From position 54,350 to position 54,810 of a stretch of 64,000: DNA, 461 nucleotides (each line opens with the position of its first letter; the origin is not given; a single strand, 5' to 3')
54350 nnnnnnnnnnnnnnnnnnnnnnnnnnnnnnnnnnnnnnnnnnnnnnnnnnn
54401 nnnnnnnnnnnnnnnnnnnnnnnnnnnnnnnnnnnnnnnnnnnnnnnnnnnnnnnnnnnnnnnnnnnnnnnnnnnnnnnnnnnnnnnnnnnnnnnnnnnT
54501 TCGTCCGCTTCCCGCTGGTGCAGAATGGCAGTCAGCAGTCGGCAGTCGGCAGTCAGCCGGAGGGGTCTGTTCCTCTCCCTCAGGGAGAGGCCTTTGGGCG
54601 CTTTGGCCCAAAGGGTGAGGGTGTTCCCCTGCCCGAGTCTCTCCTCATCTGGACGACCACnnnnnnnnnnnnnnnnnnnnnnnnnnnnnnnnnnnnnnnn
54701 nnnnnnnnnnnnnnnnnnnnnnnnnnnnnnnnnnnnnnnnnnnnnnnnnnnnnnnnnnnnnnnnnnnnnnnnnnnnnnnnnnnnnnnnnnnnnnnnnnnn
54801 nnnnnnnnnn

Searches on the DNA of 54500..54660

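Call 24: search_rna_families(source=window, start=54500, end=54660, threshold=evalue, max_evalue=10, show_alignments=3)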
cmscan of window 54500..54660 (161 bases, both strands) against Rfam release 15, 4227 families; matches with E-value up to 10: 5.
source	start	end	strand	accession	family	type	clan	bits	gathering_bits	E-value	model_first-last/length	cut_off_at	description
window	54569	54622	+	RF01762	whalefall-1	Gene; sRNA;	-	25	37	8.4e-05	1-56/56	no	Whalefall-1 RNA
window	54576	54613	-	RF03129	L31-Corynebacteriaceae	Cis-reg; leader;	CL00118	15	36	0.95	1-64/64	no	L31-Corynebacteriaceae ribosomal protein leader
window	54554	54608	+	RF02178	SMCR2_2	Gene; lncRNA;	-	9.8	55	6.7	113-165/165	no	Smith-Magenis syndrome chromosome region, candidate 2 conserved region 2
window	54590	54616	-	RF02657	sot2652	Gene; sRNA;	-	8.5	61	7.8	134-160/187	no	Sense overlapping transcript RNA 2652 (sot)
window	54548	54566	+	RF02145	MEG8_1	Gene; lncRNA;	-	8.3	70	8.6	79-97/97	no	Maternally expressed 8 exon 1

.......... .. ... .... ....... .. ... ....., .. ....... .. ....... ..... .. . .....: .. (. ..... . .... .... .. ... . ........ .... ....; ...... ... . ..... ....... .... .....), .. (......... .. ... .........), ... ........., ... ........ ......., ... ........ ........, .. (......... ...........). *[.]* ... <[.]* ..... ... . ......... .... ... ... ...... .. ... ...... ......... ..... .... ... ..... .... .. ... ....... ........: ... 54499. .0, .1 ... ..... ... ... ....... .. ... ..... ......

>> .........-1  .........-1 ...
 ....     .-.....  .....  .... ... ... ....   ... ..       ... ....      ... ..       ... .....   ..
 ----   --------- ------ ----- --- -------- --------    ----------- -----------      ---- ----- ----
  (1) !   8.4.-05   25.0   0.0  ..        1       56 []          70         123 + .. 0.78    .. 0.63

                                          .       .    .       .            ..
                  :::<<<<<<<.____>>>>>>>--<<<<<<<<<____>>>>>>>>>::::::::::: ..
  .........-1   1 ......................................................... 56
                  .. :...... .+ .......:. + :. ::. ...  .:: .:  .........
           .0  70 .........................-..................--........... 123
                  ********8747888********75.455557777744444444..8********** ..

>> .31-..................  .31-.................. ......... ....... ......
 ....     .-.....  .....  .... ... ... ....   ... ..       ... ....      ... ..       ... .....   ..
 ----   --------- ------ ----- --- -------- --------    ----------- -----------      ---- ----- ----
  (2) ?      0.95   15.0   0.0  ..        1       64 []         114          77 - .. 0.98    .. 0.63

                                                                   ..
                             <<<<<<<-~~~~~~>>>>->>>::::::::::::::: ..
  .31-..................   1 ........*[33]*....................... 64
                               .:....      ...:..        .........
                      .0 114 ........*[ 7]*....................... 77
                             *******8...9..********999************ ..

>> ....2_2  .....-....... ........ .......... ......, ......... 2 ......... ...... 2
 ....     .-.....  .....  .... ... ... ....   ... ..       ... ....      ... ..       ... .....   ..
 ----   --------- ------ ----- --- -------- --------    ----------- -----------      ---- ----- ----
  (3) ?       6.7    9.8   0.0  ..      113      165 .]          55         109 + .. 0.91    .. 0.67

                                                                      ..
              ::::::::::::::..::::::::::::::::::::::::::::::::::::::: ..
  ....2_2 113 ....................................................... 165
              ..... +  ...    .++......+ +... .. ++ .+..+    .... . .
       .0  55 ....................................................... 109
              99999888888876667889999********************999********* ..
